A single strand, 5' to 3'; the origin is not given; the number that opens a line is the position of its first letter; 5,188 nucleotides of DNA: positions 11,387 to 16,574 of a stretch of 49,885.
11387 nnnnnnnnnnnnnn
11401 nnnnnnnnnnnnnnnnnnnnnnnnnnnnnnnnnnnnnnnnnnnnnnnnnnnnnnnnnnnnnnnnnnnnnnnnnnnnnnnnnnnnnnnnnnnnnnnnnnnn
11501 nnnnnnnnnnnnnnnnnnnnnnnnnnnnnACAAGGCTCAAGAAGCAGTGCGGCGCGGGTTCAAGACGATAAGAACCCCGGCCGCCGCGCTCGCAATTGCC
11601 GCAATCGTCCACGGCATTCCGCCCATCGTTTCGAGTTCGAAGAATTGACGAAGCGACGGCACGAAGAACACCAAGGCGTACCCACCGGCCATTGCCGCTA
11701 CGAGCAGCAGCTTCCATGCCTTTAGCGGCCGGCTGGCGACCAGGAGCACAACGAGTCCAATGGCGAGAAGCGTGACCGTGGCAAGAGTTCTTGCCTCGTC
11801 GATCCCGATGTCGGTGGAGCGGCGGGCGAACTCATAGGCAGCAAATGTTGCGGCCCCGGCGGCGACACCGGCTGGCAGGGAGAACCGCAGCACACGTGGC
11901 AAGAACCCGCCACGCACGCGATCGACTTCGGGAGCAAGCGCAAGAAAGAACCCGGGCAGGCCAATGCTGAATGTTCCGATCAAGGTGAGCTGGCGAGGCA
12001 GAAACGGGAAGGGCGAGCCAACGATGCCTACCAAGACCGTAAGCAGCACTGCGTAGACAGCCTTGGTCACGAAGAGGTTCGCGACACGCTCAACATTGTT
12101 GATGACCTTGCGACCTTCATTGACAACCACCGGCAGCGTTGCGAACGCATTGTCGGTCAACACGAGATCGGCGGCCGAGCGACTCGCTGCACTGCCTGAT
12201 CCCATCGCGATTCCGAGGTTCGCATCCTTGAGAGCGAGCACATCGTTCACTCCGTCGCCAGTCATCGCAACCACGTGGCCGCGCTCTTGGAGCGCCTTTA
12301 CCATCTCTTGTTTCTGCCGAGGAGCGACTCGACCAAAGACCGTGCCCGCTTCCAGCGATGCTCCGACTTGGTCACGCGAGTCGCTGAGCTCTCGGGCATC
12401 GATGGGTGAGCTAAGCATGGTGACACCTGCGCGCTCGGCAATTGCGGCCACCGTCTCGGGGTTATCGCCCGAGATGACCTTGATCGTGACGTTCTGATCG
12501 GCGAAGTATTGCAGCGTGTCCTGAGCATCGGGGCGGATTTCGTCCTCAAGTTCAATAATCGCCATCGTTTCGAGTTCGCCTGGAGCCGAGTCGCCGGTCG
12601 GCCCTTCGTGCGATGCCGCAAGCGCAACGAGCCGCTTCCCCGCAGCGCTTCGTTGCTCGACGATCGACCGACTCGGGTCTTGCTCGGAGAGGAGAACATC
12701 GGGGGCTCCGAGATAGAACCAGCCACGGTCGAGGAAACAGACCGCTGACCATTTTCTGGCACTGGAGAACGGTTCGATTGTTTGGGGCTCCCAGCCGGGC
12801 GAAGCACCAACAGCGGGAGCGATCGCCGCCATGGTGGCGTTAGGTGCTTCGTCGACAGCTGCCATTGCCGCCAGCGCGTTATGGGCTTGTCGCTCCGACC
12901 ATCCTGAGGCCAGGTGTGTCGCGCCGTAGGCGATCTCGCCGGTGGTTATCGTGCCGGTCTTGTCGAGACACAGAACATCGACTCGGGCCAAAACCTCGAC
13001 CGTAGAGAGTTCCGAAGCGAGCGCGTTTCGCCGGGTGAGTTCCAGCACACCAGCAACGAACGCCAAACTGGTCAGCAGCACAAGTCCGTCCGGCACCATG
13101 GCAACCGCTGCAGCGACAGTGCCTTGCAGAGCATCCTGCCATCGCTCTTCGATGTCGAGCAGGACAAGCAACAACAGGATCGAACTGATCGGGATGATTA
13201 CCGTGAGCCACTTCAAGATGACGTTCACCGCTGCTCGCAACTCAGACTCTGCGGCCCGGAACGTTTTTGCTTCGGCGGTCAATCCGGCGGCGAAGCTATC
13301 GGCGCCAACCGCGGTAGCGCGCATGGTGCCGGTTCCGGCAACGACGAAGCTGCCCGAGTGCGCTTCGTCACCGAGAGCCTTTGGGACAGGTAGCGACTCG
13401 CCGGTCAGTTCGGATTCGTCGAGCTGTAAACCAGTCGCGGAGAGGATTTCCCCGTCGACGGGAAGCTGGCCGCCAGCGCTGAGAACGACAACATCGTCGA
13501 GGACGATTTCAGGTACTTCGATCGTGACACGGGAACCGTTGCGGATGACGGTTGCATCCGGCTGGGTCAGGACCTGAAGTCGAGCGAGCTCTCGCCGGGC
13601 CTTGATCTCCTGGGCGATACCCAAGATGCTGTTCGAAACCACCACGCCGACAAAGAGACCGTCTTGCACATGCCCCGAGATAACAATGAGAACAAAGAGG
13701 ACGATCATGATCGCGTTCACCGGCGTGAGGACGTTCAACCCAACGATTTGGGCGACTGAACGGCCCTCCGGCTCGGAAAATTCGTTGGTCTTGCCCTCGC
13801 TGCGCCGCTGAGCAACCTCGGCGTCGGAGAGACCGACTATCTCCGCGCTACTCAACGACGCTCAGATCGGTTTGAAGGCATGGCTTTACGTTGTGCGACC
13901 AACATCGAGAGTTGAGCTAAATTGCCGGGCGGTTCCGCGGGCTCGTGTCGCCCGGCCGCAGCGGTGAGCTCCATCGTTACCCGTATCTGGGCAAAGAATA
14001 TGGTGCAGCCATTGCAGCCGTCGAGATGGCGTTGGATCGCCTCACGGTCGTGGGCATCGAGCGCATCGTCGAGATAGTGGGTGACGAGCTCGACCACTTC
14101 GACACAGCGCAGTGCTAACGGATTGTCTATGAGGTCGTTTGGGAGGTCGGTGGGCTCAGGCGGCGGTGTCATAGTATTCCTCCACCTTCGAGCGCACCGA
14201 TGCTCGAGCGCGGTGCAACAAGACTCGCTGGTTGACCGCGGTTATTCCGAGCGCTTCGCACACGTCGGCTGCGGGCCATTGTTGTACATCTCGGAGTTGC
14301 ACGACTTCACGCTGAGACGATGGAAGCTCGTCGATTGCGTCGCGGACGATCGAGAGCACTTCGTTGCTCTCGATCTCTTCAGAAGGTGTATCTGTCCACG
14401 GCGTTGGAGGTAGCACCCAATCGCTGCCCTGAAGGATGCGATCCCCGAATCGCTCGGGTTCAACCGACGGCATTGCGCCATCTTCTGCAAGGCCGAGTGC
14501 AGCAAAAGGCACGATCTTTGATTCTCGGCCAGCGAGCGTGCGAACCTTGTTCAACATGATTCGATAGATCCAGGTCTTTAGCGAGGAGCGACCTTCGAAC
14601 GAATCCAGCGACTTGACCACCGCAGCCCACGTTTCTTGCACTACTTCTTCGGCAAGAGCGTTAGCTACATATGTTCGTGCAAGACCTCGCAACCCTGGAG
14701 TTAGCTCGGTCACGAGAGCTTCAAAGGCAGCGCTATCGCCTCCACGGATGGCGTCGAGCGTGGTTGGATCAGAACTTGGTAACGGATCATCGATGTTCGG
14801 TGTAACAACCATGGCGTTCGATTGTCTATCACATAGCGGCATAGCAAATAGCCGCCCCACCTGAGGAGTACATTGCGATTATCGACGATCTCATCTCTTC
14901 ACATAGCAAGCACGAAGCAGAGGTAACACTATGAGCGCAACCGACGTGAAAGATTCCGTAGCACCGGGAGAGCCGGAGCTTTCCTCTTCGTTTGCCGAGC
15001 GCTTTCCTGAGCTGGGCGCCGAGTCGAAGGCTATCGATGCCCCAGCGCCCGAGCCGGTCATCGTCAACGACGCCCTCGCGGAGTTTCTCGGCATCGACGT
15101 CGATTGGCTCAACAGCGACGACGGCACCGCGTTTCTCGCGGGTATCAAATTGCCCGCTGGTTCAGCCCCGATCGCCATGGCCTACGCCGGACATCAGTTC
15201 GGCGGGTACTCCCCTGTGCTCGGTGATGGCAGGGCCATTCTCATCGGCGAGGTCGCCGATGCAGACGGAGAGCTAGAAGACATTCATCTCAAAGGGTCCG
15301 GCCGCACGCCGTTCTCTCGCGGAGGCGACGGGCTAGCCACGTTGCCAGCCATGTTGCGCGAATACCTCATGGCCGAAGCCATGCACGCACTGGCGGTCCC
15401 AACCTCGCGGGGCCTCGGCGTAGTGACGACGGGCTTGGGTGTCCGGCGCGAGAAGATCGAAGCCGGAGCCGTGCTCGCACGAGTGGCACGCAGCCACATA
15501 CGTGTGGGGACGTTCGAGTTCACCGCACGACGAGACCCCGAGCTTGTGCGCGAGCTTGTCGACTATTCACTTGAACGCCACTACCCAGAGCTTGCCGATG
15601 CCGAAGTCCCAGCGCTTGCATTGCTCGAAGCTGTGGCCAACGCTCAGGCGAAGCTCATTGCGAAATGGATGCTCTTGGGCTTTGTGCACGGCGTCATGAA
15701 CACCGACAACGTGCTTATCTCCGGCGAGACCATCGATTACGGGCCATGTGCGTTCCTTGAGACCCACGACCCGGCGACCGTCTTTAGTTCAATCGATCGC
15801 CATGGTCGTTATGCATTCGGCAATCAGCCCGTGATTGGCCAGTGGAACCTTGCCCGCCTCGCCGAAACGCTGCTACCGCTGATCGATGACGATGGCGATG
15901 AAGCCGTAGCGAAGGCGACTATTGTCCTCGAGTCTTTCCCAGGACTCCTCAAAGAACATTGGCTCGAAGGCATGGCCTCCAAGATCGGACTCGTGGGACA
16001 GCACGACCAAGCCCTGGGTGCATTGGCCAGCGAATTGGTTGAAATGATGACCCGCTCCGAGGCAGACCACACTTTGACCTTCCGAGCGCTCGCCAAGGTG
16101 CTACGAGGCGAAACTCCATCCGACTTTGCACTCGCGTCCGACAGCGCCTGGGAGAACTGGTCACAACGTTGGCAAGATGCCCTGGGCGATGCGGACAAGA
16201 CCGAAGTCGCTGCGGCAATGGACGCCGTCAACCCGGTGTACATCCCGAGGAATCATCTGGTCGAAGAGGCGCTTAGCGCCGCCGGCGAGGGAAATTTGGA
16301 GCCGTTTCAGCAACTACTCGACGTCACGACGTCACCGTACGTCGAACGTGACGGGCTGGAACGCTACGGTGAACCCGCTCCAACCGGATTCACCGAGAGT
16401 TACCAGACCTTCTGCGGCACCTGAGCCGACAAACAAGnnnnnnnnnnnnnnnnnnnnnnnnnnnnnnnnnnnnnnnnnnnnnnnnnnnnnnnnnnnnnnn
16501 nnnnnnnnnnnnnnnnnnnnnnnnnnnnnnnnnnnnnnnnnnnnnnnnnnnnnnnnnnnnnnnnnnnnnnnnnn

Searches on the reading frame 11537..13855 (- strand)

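Call 27: search_protein_families(library=ncbifam, proteins=[window:11537-13855:-], max_evalue=0.001)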
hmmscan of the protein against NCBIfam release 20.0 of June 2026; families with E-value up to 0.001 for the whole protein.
window:11537-13855:- (772 aa): 22 families
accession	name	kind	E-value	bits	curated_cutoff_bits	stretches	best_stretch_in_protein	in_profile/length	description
TIGR01647.1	ATPase-IIIA_H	equivalog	1.5e-82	278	615.5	1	8-612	1-619/755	plasma-membrane proton-efflux P-type ATPase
TIGR01494.1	ATPase_P-type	subfamily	3.9e-71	239.9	62.3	3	69-317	3-236/478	HAD-IC family P-type ATPase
TIGR01525.1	ATPase-IB_hvy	subfamily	1.5e-70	238.6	346.25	2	49-478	4-426/560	heavy metal translocating P-type ATPase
TIGR01522.1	ATPase-IIA2_Ca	equivalog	6.8e-67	225.9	798.3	2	401-635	470-697/854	calcium-transporting P-type ATPase, PMR1-type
TIGR01116.1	ATPase-IIA1_Ca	equivalog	1.1e-56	192.4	703.4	2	426-634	453-650/799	calcium-translocating P-type ATPase, SERCA-type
TIGR01517.1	ATPase-IIB_Ca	equivalog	1.2e-56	192.4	507.05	2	398-618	503-719/882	calcium-translocating P-type ATPase, PMCA-type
TIGR01512.1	ATPase-IB2_Cd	subfamily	1.8e-52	178.6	313.5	3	46-314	1-256/494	cadmium family heavy metal-translocating P-type ATPase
TIGR01523.1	ATPase-IID_K-Na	equivalog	5.4e-52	176.5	645.05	3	417-611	570-776/997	potassium/sodium efflux P-type ATPase, fungal-type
TIGR01524.1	ATPase-IIIB_Mg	equivalog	6.9e-52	176.4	610.75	2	7-312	32-356/867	magnesium-translocating P-type ATPase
TIGR01511.1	ATPase-IB1_Cu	subfamily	1.3e-50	172.8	397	3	83-314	64-283/542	copper-translocating P-type ATPase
TIGR01106.1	ATPase-IIC_X-K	subfamily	7e-45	153.3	946.1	2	39-327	73-374/997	Na,H/K antiporter P-type ATPase subunit alpha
NF008262.1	PRK11033.1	equivalog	7.6e-44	150.3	1005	2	85-479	218-599/731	zinc/cadmium/mercury/lead-transporting ATPase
NF011702.0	PRK15122.1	subfamily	3.3e-43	147.8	975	3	438-620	553-732/907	magnesium-translocating P-type ATPase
TIGR01657.1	P-ATPase-V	hypoth_equivalog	6.6e-42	143.1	618.25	4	494-587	770-861/1055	ATP13A2 family polyamine export P-type ATPase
NF007952.0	PRK10671.1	equivalog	2.9e-37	128.3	1316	1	84-597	312-785/838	copper-exporting P-type ATPase CopA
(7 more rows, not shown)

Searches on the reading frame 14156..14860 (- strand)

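Call 27: search_protein_families(library=ncbifam, proteins=[window:14156-14860:-], max_evalue=0.001)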
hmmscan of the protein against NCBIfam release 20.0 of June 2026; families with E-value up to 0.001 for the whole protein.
window:14156-14860:- (234 aa): 71 families (the best 25 are shown)
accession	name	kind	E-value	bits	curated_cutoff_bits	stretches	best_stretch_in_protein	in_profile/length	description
NF008888.0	PRK11922.1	equivalog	5.6e-24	85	204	1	29-231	15-201/231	RNA polymerase sigma factor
NF008892.0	PRK11924.2-1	equivalog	1.3e-23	83.7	291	1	65-226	37-193/203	RNA polymerase sigma factor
NF009184.0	PRK12532.1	equivalog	4.3e-23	82.2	276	1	66-227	29-185/195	RNA polymerase sigma factor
TIGR02943.1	Sig70_famx1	hypoth_equivalog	4.4e-23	82.1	162.2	1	67-227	26-180/188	RNA polymerase sigma-70 factor, TIGR02943 family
TIGR02937.1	sigma70-ECF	superfamily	6.6e-23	81.1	42.9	1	45-225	2-164/165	sigma-70 family RNA polymerase sigma factor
NF006089.0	PRK08241.1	subfamily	1.8e-22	79.9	240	1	68-227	47-205/343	RNA polymerase subunit sigma-70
NF009166.1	PRK12513.1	equivalog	7.7e-21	74.7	206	2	29-106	7-85/193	RNA polymerase sigma factor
NF009173.0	PRK12520.1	equivalog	1.2e-20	74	255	1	52-224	10-177/191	RNA polymerase sigma factor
NF009196.0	PRK12544.1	equivalog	2.3e-20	72.9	287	1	67-228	42-198/208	RNA polymerase factor sigma-70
NF058625.1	sigma_PG0214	equivalog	2.8e-20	72.7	130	1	157-229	92-164/170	GFO_1088 family ECF-type sigma factor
TIGR02960.1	SigX5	hypoth_equivalog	5.4e-19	68.5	264.75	1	67-228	29-192/322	RNA polymerase sigma-70 factor, TIGR02960 family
NF004113.0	PRK05602.1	equivalog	6.1e-19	68.5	208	2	28-105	29-108/211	RNA polymerase sigma factor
NF009182.0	PRK12530.1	subfamily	9e-19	67.7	264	1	67-223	33-181/193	RNA polymerase sigma factor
TIGR02985.1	Sig70_bacteroi1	subfamily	1.5e-15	57.8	126.4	2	157-224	93-160/162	RNA polymerase sigma-70 factor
NF009197.0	PRK12545.1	equivalog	3.8e-15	56.2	336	1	57-228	21-189/201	RNA polymerase factor sigma-70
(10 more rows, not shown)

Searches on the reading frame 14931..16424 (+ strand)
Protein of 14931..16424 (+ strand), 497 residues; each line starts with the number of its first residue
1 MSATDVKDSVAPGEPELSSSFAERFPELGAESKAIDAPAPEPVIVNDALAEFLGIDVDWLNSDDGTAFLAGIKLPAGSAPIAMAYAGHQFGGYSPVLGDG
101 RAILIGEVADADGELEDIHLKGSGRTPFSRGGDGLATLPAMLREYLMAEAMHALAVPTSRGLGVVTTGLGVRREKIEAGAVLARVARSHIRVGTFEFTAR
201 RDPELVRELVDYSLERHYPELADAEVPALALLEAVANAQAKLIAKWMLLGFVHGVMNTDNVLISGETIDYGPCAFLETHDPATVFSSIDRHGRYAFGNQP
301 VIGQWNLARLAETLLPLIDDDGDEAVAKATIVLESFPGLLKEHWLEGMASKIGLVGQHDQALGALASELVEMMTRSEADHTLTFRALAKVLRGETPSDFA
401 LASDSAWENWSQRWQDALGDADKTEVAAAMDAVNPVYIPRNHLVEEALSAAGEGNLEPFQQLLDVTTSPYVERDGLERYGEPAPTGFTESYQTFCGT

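Call 27: search_protein_families(library=ncbifam, proteins=[window:14931-16424:+], max_evalue=0.001)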
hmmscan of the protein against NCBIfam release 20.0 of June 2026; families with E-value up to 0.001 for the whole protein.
window:14931-16424:+ (497 aa): 3 families
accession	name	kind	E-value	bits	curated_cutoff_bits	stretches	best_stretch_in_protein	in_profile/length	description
NF000658.1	PRK00029.1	subfamily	3.9e-149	497.6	431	1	18-470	4-461/462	YdiU family protein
NF045949.1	PrtAdtaseSelOPseudom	equivalog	4.5e-111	372.1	850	1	20-484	8-475/487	protein adenylyltransferase SelO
NF040880.1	adnlytase_SelO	equivalog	5.5e-102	341.9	900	1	43-475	31-461/480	protein adenylyltransferase SelO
